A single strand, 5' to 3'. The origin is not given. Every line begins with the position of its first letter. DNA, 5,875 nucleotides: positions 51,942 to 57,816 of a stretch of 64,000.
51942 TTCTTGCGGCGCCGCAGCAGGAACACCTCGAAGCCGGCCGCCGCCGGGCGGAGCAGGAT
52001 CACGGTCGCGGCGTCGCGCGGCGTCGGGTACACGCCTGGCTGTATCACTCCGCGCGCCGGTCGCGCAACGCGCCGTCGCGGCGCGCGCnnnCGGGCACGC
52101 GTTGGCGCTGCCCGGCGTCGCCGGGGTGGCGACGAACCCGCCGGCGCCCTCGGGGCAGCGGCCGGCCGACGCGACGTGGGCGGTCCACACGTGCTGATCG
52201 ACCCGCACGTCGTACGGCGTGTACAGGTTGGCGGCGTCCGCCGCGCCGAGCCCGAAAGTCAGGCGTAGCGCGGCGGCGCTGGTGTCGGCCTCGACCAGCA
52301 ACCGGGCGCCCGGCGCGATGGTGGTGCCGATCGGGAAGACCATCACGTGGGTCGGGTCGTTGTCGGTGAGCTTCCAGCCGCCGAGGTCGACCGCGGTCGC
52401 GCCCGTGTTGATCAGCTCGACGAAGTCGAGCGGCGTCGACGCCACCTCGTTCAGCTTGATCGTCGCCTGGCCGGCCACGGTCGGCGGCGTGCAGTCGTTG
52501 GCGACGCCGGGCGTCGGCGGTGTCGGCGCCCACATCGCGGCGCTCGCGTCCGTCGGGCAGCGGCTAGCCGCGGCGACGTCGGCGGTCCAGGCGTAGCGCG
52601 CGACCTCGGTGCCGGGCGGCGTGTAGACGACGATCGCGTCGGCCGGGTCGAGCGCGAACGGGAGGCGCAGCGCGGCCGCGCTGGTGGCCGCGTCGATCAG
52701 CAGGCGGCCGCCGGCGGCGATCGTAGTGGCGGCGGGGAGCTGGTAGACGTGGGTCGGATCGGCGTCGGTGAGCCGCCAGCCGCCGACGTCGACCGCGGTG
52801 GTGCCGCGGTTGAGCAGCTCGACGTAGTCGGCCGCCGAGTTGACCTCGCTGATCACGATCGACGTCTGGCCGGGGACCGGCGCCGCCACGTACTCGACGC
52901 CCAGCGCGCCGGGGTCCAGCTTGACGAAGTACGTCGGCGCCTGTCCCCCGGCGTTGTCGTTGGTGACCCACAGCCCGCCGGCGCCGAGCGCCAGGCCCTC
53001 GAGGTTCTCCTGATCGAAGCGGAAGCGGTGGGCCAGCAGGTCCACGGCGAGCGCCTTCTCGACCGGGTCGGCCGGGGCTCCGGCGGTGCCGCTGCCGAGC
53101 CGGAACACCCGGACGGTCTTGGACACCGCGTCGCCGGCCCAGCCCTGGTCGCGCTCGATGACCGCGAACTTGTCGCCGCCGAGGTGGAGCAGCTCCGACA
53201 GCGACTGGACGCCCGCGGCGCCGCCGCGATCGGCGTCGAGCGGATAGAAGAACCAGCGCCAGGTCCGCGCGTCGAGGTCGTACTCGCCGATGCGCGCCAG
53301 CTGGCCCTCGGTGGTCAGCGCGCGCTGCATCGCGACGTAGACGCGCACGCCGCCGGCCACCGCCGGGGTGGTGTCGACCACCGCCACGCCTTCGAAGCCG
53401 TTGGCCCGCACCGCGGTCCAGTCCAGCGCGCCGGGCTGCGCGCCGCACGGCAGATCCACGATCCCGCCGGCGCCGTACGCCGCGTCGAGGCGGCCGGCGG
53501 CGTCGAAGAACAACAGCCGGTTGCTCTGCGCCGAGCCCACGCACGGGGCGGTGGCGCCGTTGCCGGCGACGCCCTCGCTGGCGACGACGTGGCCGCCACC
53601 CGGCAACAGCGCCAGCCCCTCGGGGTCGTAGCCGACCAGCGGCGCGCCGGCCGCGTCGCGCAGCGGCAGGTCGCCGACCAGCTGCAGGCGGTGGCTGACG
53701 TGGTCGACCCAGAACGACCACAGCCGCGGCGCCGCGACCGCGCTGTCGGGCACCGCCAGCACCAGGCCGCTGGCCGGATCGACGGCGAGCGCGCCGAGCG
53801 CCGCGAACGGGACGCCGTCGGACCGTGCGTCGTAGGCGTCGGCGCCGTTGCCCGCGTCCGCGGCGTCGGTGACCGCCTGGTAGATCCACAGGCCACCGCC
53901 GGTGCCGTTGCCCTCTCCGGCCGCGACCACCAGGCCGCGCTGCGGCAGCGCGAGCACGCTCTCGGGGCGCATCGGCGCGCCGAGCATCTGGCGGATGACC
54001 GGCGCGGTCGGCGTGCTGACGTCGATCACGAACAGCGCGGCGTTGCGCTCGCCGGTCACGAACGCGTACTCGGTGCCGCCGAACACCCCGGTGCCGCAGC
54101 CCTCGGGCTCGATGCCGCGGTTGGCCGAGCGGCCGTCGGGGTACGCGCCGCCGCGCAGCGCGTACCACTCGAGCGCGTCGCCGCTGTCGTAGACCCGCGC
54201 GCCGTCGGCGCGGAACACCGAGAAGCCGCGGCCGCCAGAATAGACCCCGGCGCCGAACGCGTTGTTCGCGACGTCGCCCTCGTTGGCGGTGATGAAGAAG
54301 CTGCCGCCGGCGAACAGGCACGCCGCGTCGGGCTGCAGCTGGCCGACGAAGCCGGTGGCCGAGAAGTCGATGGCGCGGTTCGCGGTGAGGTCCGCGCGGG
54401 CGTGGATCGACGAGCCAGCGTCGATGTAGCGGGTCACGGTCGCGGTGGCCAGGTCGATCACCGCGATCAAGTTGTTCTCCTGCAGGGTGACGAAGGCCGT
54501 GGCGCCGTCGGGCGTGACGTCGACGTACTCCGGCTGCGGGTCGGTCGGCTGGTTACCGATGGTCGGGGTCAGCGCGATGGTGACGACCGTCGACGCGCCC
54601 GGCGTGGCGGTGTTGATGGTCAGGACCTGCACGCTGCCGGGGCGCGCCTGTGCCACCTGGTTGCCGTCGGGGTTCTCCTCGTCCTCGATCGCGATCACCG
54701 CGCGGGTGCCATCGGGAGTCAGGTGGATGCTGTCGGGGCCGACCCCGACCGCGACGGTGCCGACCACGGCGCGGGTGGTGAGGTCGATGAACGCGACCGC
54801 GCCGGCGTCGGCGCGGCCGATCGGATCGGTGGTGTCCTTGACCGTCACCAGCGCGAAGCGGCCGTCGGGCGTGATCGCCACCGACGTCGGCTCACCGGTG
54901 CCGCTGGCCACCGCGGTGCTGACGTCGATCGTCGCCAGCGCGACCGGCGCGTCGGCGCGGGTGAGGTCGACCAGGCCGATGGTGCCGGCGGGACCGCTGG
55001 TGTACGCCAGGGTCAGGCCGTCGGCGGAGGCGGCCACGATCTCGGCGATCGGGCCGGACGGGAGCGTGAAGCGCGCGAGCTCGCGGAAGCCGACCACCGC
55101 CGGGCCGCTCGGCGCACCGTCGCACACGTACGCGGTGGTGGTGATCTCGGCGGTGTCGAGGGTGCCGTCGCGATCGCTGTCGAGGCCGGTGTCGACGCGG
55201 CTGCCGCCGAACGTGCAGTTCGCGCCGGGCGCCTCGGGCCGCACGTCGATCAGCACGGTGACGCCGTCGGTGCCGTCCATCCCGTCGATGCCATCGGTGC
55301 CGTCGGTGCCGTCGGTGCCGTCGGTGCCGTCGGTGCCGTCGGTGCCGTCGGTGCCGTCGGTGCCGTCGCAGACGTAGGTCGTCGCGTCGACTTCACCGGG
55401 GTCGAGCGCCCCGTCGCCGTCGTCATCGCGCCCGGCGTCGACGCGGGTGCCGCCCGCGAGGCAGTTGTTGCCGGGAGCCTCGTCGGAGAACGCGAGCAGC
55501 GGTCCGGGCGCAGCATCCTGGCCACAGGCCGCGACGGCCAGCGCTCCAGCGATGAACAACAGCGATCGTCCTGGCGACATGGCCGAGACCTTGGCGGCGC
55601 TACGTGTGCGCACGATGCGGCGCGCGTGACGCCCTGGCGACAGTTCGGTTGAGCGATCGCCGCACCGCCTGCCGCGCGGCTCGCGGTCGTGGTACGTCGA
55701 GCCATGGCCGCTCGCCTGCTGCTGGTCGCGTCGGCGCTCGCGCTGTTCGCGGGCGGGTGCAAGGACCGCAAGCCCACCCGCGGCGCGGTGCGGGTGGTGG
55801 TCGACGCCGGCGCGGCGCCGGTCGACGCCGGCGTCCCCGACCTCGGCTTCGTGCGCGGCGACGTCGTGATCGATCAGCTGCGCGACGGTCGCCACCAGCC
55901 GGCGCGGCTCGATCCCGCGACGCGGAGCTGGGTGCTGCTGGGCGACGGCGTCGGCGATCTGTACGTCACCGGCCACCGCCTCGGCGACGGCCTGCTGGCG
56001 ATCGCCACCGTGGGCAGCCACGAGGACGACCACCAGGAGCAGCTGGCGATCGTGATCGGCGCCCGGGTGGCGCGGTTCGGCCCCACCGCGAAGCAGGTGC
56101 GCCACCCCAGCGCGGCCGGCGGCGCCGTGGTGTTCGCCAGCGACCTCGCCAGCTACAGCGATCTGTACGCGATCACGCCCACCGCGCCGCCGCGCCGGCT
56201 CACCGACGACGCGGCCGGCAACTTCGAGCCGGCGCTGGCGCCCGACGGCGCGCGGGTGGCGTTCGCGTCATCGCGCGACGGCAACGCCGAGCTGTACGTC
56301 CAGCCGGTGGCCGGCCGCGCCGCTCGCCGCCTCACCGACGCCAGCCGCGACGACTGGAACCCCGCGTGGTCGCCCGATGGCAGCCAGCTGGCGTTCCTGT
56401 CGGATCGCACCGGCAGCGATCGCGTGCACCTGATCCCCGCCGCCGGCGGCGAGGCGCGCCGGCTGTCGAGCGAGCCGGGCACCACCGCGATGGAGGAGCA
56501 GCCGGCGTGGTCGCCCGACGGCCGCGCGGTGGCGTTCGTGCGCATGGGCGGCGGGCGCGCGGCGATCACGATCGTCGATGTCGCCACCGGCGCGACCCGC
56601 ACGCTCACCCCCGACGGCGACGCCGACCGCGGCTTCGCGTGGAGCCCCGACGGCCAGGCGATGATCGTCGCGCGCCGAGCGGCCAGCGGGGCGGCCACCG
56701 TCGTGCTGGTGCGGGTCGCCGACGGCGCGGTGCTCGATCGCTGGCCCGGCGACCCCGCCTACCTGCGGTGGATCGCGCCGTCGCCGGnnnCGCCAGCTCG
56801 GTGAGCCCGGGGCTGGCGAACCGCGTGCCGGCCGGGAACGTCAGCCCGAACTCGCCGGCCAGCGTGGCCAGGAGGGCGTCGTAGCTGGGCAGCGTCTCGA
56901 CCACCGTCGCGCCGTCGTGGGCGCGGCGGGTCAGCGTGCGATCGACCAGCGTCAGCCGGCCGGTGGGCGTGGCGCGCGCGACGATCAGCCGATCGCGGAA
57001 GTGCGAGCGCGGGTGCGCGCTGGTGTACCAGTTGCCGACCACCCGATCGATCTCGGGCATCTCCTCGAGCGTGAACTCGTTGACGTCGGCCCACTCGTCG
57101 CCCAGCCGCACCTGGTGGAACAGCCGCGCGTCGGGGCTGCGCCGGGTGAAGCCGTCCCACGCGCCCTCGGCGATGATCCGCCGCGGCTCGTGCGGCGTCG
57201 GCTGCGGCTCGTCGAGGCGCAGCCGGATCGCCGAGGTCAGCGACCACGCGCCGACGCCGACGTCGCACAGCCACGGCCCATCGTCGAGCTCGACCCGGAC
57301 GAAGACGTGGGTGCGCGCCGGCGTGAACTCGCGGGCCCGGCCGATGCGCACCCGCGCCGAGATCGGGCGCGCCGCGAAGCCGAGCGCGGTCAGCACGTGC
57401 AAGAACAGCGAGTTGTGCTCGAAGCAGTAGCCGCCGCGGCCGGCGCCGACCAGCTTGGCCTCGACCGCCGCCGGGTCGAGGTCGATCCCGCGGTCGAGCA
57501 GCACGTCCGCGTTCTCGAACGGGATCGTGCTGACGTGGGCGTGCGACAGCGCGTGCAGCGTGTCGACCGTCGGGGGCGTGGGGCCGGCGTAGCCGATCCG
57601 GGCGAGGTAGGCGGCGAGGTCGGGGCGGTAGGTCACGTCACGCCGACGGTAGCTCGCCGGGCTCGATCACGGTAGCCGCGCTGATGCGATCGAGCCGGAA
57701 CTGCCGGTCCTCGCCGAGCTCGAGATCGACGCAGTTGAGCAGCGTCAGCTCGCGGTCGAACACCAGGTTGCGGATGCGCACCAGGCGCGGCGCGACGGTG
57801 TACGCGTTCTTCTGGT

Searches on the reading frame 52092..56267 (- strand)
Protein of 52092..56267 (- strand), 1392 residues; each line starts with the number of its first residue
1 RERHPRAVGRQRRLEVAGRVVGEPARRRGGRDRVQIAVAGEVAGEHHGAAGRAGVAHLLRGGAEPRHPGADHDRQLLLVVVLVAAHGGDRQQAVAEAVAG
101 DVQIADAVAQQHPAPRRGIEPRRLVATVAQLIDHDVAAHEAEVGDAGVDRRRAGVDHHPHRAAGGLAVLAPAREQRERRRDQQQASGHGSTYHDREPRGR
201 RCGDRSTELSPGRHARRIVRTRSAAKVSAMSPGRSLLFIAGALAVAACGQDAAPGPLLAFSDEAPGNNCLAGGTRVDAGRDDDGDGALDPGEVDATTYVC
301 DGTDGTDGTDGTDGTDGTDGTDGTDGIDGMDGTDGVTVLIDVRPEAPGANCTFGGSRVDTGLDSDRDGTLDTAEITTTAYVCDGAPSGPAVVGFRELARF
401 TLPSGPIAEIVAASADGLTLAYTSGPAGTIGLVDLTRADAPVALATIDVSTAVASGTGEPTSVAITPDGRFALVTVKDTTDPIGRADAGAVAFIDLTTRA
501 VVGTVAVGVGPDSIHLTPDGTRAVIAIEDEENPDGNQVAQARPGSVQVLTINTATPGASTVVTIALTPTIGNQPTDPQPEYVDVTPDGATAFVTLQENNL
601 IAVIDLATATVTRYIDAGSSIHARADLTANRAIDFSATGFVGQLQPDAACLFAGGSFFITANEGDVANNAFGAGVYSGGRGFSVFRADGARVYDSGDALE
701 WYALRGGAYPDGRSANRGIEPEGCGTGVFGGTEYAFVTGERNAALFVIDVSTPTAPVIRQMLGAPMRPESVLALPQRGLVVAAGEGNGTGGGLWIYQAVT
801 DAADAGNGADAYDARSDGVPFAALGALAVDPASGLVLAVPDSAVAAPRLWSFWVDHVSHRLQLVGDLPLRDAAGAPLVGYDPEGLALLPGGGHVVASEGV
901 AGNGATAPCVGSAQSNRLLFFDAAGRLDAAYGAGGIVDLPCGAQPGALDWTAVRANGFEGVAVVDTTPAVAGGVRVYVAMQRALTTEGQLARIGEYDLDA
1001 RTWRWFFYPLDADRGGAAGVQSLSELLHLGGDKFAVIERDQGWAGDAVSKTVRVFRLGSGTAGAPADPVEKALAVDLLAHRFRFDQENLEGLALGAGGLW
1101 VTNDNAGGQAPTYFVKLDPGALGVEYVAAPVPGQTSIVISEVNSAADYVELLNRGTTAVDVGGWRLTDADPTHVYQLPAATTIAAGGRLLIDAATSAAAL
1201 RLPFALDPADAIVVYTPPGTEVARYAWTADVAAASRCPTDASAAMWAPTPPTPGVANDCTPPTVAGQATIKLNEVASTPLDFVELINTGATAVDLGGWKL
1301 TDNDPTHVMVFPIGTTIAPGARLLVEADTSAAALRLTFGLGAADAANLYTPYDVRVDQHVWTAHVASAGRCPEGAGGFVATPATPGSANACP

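Call 30: search_protein_families(library=ncbifam, proteins=[window:52092-56267:-], max_evalue=0.00001)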
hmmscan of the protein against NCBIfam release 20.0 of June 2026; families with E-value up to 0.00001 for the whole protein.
window:52092-56267:- (1392 aa): 5 families
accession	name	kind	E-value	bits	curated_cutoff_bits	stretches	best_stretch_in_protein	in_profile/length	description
NF038117.1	choice_anch_I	subfamily_domain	1.1e-49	169.6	300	2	408-668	1-274/458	choice-of-anchor I family protein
TIGR03866.1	PQQ_ABC_repeats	subfamily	1e-13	51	287.3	1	400-622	77-262/310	PQQ-dependent catabolism-associated beta-propeller protein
NF052340.1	hydrazine_beta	equivalog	1.6e-08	34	560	0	432-523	7-89/372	hydrazine synthase subunit beta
NF052342.1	hydrazine_BC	exception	2e-07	29.6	1250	1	459-608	169-311/690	hydrazine synthase subunit beta-gamma fusion subunit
TIGR02276.1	beta_rpt_yvtn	repeat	2.8e-07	30.4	27.85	0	586-619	1-34/42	beta-propeller repeat protein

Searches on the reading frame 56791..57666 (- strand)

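Call 30: search_protein_families(library=ncbifam, proteins=[window:56791-57666:-], max_evalue=0.00001)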
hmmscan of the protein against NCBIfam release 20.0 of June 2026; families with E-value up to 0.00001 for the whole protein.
window:56791-57666:- (292 aa): 1 family
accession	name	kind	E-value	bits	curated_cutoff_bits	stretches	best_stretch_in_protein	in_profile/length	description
NF011621.0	PRK15047.1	equivalog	2.8e-52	177.7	493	1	17-276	5-253/281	N-hydroxyarylamine O-acetyltransferase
